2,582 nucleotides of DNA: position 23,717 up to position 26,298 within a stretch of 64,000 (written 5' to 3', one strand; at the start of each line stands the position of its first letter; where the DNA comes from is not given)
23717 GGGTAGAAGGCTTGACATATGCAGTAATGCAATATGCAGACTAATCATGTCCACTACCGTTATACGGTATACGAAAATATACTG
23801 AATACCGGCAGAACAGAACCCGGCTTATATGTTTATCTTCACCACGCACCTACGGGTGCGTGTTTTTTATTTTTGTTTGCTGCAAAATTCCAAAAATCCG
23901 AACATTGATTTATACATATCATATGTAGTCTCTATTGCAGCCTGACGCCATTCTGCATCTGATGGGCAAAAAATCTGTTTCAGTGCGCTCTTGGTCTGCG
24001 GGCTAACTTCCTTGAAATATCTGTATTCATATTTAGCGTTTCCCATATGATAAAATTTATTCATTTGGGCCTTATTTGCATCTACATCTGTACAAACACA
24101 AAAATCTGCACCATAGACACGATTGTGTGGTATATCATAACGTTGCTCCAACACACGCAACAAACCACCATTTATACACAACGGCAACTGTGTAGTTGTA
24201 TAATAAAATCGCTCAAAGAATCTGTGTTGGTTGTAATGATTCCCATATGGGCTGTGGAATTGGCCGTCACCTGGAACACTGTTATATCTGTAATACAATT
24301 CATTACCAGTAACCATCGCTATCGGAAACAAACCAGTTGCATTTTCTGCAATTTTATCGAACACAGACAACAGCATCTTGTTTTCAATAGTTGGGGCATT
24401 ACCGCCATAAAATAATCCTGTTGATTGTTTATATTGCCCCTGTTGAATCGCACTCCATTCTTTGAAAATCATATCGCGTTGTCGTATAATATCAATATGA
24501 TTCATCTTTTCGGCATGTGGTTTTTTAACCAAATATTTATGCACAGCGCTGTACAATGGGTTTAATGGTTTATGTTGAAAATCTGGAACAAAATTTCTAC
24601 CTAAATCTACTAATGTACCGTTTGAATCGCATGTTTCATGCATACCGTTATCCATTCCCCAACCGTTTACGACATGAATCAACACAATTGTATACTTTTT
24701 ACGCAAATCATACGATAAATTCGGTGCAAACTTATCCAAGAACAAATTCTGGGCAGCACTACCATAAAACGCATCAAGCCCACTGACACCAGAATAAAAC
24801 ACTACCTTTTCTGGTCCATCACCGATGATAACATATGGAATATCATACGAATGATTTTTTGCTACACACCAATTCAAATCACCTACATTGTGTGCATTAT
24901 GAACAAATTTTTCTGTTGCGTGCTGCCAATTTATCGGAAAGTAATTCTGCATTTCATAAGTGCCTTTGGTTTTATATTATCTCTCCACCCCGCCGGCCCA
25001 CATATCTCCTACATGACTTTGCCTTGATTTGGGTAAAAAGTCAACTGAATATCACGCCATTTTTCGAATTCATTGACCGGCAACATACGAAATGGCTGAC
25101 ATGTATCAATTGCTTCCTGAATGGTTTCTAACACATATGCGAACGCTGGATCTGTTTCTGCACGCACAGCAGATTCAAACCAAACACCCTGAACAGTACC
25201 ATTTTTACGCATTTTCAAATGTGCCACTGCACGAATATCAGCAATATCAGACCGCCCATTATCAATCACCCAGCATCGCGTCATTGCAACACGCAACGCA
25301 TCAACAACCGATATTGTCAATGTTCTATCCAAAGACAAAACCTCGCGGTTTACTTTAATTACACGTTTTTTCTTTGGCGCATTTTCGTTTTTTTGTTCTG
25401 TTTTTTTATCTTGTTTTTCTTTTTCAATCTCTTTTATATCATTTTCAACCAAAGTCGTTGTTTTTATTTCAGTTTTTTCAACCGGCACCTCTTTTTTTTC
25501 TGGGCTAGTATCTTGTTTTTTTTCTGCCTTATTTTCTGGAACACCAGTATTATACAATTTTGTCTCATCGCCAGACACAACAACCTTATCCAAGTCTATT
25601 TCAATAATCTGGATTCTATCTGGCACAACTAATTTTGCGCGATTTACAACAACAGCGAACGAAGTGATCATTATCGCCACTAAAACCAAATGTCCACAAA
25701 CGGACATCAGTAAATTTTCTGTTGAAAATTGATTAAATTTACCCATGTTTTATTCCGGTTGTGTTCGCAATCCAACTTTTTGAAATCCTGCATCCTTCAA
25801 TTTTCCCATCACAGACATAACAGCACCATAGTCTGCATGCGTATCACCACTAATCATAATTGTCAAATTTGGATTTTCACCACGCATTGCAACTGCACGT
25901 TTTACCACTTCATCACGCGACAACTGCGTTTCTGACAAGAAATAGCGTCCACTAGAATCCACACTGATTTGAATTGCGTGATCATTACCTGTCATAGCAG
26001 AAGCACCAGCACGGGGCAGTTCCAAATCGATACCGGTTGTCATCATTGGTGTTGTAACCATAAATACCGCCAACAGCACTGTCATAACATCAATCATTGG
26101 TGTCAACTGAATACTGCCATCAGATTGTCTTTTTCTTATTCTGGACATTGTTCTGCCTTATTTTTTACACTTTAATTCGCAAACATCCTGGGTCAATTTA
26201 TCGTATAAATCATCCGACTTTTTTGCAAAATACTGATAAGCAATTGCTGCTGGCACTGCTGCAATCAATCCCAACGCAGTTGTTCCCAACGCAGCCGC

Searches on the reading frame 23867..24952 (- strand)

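Call 53: search_protein_families(library=pfam, proteins=[window:23867-24952:-], max_evalue=0.001)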
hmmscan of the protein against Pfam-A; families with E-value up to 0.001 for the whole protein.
window:23867-24952:- (361 aa): 1 family
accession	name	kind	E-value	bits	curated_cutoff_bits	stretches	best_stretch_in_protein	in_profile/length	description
PF10994.13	DUF2817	-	2.8e-26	93.3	23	1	44-340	48-339/341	Protein of unknown function (DUF2817)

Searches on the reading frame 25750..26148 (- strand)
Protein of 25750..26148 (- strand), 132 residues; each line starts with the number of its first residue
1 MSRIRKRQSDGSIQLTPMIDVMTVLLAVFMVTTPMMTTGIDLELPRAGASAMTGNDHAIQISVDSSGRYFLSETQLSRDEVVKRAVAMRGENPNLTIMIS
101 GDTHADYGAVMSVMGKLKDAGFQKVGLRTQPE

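Call 53: search_protein_families(library=pfam, proteins=[window:25750-26148:-], max_evalue=0.001)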
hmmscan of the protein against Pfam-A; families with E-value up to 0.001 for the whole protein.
window:25750-26148:- (132 aa): 1 family
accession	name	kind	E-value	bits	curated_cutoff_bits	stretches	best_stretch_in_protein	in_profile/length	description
PF02472.21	ExbD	-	6e-28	97.9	25.4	1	7-132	2-128/128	Biopolymer transport protein ExbD/TolR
